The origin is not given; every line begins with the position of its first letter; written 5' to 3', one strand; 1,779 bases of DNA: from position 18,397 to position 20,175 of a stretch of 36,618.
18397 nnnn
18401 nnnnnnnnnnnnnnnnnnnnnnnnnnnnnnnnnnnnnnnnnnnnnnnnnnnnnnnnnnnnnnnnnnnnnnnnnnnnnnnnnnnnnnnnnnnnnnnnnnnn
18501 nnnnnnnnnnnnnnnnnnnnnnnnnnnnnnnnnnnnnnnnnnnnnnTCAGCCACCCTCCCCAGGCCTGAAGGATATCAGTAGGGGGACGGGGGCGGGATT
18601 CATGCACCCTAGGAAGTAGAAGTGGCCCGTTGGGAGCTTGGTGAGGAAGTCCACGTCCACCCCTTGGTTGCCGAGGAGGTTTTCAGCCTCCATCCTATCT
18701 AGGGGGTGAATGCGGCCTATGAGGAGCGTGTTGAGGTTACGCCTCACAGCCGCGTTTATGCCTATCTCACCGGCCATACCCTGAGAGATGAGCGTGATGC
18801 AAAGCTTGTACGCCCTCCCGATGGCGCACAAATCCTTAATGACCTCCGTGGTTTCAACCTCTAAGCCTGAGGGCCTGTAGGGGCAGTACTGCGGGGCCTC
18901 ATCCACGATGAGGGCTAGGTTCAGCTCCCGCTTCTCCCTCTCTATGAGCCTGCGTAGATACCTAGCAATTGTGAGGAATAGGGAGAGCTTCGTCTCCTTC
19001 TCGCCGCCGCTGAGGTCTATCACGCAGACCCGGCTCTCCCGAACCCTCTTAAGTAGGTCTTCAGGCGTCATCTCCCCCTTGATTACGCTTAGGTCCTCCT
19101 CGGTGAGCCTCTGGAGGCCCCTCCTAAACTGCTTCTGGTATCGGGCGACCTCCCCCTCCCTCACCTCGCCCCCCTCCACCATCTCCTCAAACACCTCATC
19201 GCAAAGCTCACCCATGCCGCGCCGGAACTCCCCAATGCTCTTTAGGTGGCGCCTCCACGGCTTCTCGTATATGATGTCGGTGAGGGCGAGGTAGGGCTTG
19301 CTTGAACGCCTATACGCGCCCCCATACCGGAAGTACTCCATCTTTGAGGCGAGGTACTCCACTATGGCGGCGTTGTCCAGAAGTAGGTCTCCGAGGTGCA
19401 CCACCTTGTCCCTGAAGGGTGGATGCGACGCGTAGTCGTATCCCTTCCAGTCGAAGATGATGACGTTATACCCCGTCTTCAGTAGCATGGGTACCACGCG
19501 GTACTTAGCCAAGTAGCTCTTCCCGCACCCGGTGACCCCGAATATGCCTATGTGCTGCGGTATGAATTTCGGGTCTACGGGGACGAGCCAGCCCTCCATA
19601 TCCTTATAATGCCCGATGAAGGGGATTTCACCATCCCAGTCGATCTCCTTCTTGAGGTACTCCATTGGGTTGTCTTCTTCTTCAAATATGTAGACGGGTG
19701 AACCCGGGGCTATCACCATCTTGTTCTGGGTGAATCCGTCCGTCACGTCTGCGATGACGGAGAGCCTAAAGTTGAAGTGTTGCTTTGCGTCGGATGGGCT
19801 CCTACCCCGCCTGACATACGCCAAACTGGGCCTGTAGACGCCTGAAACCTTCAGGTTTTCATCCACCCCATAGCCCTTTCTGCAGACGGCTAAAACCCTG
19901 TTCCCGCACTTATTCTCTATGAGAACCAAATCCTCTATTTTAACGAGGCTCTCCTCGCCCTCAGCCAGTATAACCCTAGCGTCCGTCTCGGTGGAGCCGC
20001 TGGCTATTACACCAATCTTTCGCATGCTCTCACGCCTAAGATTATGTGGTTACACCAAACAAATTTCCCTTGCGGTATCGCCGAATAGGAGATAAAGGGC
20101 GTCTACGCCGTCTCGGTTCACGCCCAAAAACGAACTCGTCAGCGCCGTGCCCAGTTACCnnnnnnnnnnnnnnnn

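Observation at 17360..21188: Stand-alone, translationally coupled HerA-NurA pair behind an Fe-S glycosylase-like gene, with no Mre11/Rad50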

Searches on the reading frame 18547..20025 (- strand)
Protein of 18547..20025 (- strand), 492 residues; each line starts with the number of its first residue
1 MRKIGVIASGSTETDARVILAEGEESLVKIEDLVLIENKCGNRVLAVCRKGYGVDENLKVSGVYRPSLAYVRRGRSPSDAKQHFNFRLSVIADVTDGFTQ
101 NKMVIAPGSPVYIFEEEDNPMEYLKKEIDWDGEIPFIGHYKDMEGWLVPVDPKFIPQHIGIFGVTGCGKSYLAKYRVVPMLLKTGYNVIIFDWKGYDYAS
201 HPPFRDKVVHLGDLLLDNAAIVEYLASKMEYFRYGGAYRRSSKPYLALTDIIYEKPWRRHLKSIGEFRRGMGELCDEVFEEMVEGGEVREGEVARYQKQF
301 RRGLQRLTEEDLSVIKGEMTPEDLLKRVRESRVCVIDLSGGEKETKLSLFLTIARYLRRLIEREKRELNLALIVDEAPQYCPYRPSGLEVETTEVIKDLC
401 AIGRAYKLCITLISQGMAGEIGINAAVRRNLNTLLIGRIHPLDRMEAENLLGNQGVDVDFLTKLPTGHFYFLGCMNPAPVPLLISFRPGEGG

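Call 3: search_protein_families(library=pfam, proteins=[window:18547-20025:-], max_evalue=0.01)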
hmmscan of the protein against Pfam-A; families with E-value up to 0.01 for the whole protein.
window:18547-20025:- (492 aa): 4 families
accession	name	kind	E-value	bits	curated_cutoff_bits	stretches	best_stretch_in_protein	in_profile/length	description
PF01935.23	DUF87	-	6.2e-15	56.3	23.2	1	137-350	3-213/220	Helicase HerA, central domain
PF00561.26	Abhydrolase_1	-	0.0021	18.2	25.8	1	166-205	8-47/245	alpha/beta hydrolase fold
PF25803.1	Spectrin_SYNE1_2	-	0.0058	17.4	27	0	298-338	17-57/113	Nesprin-1, spectrin repeats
PF01637.24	ATPase_2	-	0.0079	16.5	33.2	0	161-190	25-54/225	ATPase domain predominantly from Archaea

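Call 4: search_protein_families(library=ncbifam, proteins=[window:18547-20025:-], max_evalue=0.01)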
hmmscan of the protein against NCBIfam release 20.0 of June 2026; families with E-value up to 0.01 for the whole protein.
window:18547-20025:- (492 aa): 4 families
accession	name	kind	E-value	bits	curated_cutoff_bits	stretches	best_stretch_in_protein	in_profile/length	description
NF053655.1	CedD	equivalog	2.4e-10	39.7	600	1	144-195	209-259/527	DNA-translocating ATPase CedD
NF040937.1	HerA_Thermprot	equivalog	9.5e-06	24.3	800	1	86-366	78-339/487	DNA double-strand break repair helicase HerA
NF045971.1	conju_CD1110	equivalog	0.0022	16.3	325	1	161-192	420-451/752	VirB4-like conjugal transfer ATPase, CD1110 family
NF041017.1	DNA_import_CedB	equivalog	0.0028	16.3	700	0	318-417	421-516/590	DNA import protein CedB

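Call 11: search_protein_families(library=padloc, proteins=[window:18547-20025:-], max_evalue=0.01)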
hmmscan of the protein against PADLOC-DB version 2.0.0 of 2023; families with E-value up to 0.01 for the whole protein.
window:18547-20025:- (492 aa): 5 families
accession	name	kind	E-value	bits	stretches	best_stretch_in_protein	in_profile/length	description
PDLC04140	mad8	-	2.1e-16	58.3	1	148-477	18-292/314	mads_8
PDLC01055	HerA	-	2.8e-08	31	2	132-195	135-197/532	Type III coevolved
PDLC04105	HerA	-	2.8e-07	27.5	2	320-415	366-467/576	-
PDLC04102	HerA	-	3.7e-06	23.6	1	327-415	461-551/654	-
PDLC04097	HerA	-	0.0097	12.6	0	150-171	155-175/618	-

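Call 13: search_solved_structures(query=window:18547-20025:-, max_evalue=0.1)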
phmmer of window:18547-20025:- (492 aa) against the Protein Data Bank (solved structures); distinct sequences matched with E-value up to 0.1: 1.
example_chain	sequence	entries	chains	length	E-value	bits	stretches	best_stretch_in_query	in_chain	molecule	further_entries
8xau_A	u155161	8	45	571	0.019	16.8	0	321-474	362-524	ATP-binding protein | HerA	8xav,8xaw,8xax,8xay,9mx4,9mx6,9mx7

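Call 20: find_homologous_proteins(query=window:18547-20025:-, max_evalue=1e-10)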
Query window:18547-20025:- (492 aa): 319 proteins with E <= 1e-10 among 8000 candidates; the best 120 are listed.
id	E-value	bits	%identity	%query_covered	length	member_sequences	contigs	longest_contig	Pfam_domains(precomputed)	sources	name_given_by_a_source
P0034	0.0e+0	1110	99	100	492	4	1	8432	PF01935.24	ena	-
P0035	1.7e-265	899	78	99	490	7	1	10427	PF01935.24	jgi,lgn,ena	-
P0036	1.2e-243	827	70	99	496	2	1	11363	PF01935.24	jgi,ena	-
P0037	3.5e-212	723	63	99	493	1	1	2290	PF01935.24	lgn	-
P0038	5.4e-168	578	55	100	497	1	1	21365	PF10412.16,PF01935.24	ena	-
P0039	4.8e-165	568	53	100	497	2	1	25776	PF10412.16,PF01935.24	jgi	-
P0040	1.3e-164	567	54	100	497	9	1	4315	PF10412.16,PF01935.24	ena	-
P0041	2.3e-164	566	55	99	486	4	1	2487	PF01935.24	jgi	-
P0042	7.0e-163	561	54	100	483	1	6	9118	PF01935.24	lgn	-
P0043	4.3e-162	558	53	99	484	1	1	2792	PF01935.24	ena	-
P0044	4.5e-159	548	52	100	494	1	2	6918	PF10412.16,PF01935.24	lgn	-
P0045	1.5e-158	547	54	99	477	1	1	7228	PF01935.24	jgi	-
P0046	1.5e-157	543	52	99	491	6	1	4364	PF01935.24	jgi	-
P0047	2.2e-157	543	52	100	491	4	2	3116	PF01935.24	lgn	-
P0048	8.1e-157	541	53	99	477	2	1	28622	PF01935.24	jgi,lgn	-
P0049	3.1e-156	539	51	100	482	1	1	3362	PF01935.24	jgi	-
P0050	1.0e-154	534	53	100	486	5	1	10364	PF01935.24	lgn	-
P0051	1.1e-153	530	52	99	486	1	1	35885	PF01935.24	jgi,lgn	-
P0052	1.0e-152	527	51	100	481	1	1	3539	PF01935.24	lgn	-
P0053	1.3e-152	527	52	99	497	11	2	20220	PF01935.24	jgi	jgi:DNA helicase HerA-like ATPase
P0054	5.4e-152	525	52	100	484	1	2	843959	PF01935.24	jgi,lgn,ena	-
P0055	1.2e-151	524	50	99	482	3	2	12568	PF01935.24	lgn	-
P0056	1.1e-150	521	49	99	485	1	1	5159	PF01935.24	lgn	-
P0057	2.3e-150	520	50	99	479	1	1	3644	PF01935.24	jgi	-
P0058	2.8e-150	519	51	99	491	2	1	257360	PF01935.24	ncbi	-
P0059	3.5e-150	519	50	100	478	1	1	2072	PF01935.24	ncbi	-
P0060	3.8e-150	519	51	99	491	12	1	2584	PF01935.24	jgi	-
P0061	8.0e-150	518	50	100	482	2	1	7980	PF01935.24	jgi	jgi:hypothetical protein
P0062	5.9e-149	515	50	100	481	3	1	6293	PF01935.24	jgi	-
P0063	2.5e-148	513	50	99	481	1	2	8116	PF01935.24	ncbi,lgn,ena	-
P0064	3.1e-148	513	52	100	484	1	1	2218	PF10412.16,PF01935.24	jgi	-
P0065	1.7e-147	510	51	100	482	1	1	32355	PF01935.24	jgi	jgi:hypothetical protein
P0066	2.1e-147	510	50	99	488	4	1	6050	PF01935.24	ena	-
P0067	2.1e-147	510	50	100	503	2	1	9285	PF01935.24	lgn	-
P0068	1.3e-146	507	49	99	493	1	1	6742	PF01935.24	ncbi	-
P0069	2.5e-146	506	49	100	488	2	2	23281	PF01935.24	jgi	-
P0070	3.3e-144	499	48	100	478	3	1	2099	PF01935.24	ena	-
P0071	6.6e-144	498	50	99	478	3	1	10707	PF10412.16,PF01935.24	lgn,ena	-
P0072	7.3e-144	498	49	100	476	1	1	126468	PF01935.24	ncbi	-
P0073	8.5e-144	498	49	99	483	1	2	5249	PF01935.24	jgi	jgi:hypothetical protein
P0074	1.1e-142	494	49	99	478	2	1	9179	PF01935.24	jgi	jgi:hypothetical protein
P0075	3.8e-142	492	49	100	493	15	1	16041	PF10412.16,PF01935.24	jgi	-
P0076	5.0e-142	492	49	99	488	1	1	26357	PF01935.24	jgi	-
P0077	7.3e-141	488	49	99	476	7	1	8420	PF01935.24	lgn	-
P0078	8.4e-141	488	48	99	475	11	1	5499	PF01935.24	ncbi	-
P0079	3.5e-140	486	47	99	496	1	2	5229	PF01935.24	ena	-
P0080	5.2e-140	485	49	99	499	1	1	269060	PF01935.24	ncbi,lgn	ncbi:MAG: DUF87 domain-containing protein [Candidatus Caldarchaeales archaeon]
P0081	8.1e-140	485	48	99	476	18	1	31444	PF01935.24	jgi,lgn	jgi:hypothetical protein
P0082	3.2e-139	483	48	99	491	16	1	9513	PF01935.24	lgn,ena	-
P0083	3.5e-139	483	47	100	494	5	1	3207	PF01935.24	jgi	-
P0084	5.2e-139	482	48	99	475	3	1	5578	PF01935.24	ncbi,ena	-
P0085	6.8e-139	482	49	99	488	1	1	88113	PF01935.24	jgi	jgi:hypothetical protein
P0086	8.0e-139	482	48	99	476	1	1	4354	PF01935.24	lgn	-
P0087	8.2e-139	481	47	99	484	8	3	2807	PF01935.24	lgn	-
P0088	2.2e-138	480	47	100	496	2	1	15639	PF01935.24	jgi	-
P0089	2.3e-138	480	48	100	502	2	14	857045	PF01935.24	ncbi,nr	ncbi:MAG: ATP-binding protein [Nitrososphaerota archaeon]|nr:ATP-binding protein [Candidatus Caldite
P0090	5.3e-138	479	49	100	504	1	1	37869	PF10412.16,PF01935.24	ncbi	-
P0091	6.5e-138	479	48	99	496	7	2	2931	PF01935.24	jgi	-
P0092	8.2e-138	478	49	99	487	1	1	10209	PF01935.24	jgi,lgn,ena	-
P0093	9.2e-138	478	48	99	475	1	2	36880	PF01935.24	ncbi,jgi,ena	-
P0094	1.1e-137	478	48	99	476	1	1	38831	PF01935.24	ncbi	-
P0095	1.8e-137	477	49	99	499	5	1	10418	PF01935.24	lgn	-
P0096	3.6e-137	476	47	99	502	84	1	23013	PF01935.24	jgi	jgi:DNA helicase HerA-like ATPase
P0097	4.0e-137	476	48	100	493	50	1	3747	PF01935.24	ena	-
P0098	6.7e-137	475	47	100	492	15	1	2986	PF01935.24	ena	-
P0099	8.7e-137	475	48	99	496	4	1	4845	PF01935.24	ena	-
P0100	1.3e-136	474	47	99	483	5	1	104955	PF01935.24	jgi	-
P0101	1.9e-136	474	48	99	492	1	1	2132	PF01935.24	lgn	-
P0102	2.3e-136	473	48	99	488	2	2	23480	PF01935.24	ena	-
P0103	2.5e-136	473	47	100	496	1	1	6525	PF01935.24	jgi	jgi:DNA helicase HerA-like ATPase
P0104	4.1e-136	473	48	99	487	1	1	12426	PF01935.24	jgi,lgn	jgi:hypothetical protein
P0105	4.7e-136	472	47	99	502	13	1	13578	PF01935.24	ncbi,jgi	-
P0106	5.8e-136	472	47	99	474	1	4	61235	PF01935.24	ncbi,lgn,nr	ncbi:MAG: ATP-binding protein [Thaumarchaeota archaeon]|nr:ATP-binding protein [Nitrososphaerota arc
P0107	7.0e-136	472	48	99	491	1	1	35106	PF01935.24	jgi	jgi:hypothetical protein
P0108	1.5e-135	471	46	99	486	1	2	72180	PF01935.24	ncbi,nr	ncbi:MAG: ATP-binding protein [Nitrososphaerota archaeon]|nr:ATP-binding protein [Aigarchaeota archa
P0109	1.7e-135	471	47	99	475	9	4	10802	PF01935.24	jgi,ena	jgi:hypothetical protein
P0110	2.4e-135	470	47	99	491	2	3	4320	PF01935.24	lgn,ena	-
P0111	2.5e-135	470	46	99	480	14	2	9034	PF01935.24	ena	-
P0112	3.0e-135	470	48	99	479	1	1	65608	PF01935.24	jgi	-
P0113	3.5e-135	469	47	99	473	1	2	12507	PF01935.24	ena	-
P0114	4.3e-135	469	48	99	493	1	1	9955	PF01935.24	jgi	-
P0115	5.2e-135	469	48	99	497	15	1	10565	PF01935.24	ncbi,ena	-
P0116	1.2e-134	468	49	99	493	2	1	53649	PF01935.24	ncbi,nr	ncbi:MAG: DUF87 domain-containing protein [Candidatus Caldarchaeum sp.]|nr:DUF87 domain-containing p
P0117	2.6e-134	467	48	99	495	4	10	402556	PF01935.24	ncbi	ncbi:MAG: ATP-binding protein [Nitrososphaerota archaeon]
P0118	3.2e-134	466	47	99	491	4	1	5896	PF01935.24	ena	-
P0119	4.8e-134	466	47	99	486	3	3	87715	PF01935.24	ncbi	ncbi:MAG: ATP-binding protein [Nitrososphaerota archaeon]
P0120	7.5e-134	465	47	100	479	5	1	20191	PF01935.24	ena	-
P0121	1.3e-133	464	47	100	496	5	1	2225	PF01935.24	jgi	jgi:hypothetical protein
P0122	1.7e-133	464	46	99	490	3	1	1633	PF01935.24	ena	-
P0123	2.3e-133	464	46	99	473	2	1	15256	PF01935.24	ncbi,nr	ncbi:MAG: DUF87 domain-containing protein [Nitrososphaerota archaeon]|nr:DUF87 domain-containing pro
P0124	2.4e-133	463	46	100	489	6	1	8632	PF01935.24,PF00561.27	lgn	-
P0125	2.6e-133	463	44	100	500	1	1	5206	PF01935.24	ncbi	-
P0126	3.8e-133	463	46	99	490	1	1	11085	PF01935.24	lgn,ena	-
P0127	6.9e-133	462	47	99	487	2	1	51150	PF01935.24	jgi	-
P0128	7.7e-133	462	47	99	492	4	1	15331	PF01935.24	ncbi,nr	ncbi:MAG: DUF87 domain-containing protein [Candidatus Caldarchaeum sp.]|nr:DUF87 domain-containing p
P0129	9.5e-133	461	46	99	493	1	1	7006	PF01935.24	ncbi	-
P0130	1.2e-132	461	47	99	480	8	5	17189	PF01935.24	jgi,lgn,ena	-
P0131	1.2e-132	461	49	99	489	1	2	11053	PF01935.24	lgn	-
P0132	1.7e-132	461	47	100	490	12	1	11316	PF01935.24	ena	-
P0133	2.7e-132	460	47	99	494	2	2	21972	PF01935.24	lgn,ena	-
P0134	3.9e-132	459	48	99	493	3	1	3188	PF01935.24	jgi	-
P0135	4.2e-132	459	47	99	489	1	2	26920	PF01935.24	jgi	jgi:hypothetical protein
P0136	5.2e-132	459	47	99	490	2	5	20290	PF01935.24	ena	-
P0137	5.5e-132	459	48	99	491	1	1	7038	PF01935.24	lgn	-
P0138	5.8e-132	459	46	99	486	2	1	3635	PF01935.24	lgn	-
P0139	6.0e-132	459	48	99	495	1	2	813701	PF01935.24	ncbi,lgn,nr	ncbi:MAG: DUF87 domain-containing protein [Nitrososphaerota archaeon]|nr:DUF87 domain-containing pro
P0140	7.6e-132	458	46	100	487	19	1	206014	PF01935.24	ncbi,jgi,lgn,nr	ncbi:MAG: ATP-binding protein [Thaumarchaeota archaeon]|jgi:DNA helicase HerA-like ATPase|nr:ATP-bin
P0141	7.6e-132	458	47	99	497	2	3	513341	PF01935.24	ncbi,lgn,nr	ncbi:MAG: DUF87 domain-containing protein [Thaumarchaeota archaeon]|nr:DUF87 domain-containing prote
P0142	9.7e-132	458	46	98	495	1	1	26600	PF01935.24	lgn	-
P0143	1.2e-131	458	46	99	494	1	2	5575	PF01935.24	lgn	-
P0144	1.5e-131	458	47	99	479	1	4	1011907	PF01935.24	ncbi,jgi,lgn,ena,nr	ncbi:MAG: DUF87 domain-containing protein [Thaumarchaeota archaeon]|nr:DUF87 domain-containing prote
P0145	1.5e-131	458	45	100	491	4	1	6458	PF01935.24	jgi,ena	-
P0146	2.0e-131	457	47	99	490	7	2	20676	PF01935.24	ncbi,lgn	-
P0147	2.9e-131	457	46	98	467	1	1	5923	PF01935.24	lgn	-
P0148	4.1e-131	456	45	99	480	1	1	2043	PF01935.24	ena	-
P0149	4.1e-131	456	47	99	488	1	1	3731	PF01935.24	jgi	jgi:uncharacterized protein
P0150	9.3e-131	455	47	99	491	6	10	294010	PF10412.16,PF01935.24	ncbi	ncbi:MAG: DUF87 domain-containing protein [Candidatus Caldarchaeum sp.]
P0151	9.9e-131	455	47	99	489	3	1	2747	PF01935.24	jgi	jgi:hypothetical protein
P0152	1.1e-130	455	47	99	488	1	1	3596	PF01935.24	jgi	jgi:uncharacterized protein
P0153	1.6e-130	454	49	99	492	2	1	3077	PF10412.16,PF01935.24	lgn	-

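Call 22: find_encoding_contigs(protein=P0035, flank=10000, max_places=2)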
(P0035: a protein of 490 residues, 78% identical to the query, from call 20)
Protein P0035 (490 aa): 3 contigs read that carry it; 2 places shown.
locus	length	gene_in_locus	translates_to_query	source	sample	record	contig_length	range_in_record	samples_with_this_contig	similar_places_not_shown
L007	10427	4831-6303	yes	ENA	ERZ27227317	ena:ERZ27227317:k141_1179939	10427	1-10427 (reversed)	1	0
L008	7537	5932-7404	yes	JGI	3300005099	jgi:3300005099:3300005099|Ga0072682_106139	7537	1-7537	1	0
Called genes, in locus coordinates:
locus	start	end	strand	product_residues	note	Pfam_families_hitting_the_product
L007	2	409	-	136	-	?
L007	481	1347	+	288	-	-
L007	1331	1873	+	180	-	-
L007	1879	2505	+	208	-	PF06267:DUF1028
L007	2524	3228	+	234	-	PF00037:Fer4 (faint), PF12838:Fer4_7 (weak), PF13484:Fer4_16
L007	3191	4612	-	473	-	PF01364:Peptidase_C25 (weak)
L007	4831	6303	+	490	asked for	PF01935:DUF87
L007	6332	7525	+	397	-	-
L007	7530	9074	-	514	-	PF23727:Beta-prop_FAM234A_B (faint), PF13517:FG-GAP_3 (faint)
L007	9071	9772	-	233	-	PF03205:MobB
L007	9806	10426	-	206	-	?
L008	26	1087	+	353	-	PF00348:polyprenyl_synt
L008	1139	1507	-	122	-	-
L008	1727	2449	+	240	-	-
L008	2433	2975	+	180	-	-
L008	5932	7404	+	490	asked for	PF01935:DUF87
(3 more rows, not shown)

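Call 23: find_encoding_contigs(protein=P0036, flank=10000, max_places=2)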
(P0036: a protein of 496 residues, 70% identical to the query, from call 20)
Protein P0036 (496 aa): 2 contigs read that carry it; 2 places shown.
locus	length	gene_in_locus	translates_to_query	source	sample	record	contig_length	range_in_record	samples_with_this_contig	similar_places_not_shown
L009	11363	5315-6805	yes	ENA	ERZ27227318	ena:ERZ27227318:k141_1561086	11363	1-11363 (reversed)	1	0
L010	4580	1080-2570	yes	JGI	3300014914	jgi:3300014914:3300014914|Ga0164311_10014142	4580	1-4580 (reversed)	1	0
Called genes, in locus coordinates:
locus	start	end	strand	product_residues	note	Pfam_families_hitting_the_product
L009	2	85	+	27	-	?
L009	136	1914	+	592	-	PF04068:Fer4_RLI, PF12837:Fer4_6 (faint), PF14697:Fer4_21 (weak), PF25160:LdpA_Fe-S-bd (weak), PF00037:Fer4 (weak), PF02463:SMC_N (faint), PF00005:ABC_tran, PF00005:ABC_tran, +2 more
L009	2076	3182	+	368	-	PF01950:FBPase_3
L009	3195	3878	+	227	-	PF00121:TIM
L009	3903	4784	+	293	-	PF01937:ARMT1-like_dom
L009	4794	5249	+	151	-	PF00571:CBS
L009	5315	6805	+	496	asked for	PF01935:DUF87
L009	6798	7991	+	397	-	PF09376:NurA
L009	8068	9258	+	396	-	PF02073:Peptidase_M29, PF26233:NicX (faint)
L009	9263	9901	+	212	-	PF00753:Lactamase_B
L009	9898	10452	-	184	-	PF01314:AFOR_C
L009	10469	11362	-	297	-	?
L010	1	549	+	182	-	?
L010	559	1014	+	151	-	PF00571:CBS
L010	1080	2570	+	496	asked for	PF01935:DUF87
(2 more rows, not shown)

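Call 24: find_encoding_contigs(protein=P0038, flank=10000, max_places=2)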
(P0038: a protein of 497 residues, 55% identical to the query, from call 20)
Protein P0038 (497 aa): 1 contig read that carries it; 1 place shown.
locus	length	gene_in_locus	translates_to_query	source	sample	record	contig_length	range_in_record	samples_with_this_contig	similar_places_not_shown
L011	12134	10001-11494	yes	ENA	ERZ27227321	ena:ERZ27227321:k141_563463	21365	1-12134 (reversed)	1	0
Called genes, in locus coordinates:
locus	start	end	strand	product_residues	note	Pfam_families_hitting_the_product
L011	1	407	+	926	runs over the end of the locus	PF06634:DUF1156, PF03602:Cons_hypoth95 (faint)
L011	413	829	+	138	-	-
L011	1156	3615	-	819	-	PF02171:Piwi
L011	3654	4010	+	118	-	-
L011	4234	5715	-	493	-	-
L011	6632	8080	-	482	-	-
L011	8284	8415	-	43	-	-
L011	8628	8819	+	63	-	-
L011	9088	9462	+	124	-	-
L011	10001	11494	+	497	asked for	PF01935:DUF87, PF10412:TrwB_AAD_bind (weak)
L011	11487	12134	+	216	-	?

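Call 29: search_solved_structures(query=A2, max_evalue=0.01)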
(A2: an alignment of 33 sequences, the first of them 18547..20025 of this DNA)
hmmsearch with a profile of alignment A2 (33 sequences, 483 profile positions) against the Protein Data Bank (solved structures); distinct sequences matched with E-value up to 0.01: 5.
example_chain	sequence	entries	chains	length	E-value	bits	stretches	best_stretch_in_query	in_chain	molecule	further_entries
8xau_A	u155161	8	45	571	2.9e-08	36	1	280-463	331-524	ATP-binding protein | HerA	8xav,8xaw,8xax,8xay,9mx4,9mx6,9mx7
9c1m_M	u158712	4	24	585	2.2e-06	29.8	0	90-217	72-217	ATP-binding protein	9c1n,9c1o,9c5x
4d2i_A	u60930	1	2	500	3.3e-05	25.9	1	137-464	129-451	HERA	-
9x1l_A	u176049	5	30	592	0.0003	22.8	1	145-354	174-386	DNA helicase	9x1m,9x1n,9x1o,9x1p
4r2h_A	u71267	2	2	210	0.0016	20.4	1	153-263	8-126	STIV B204 ATPase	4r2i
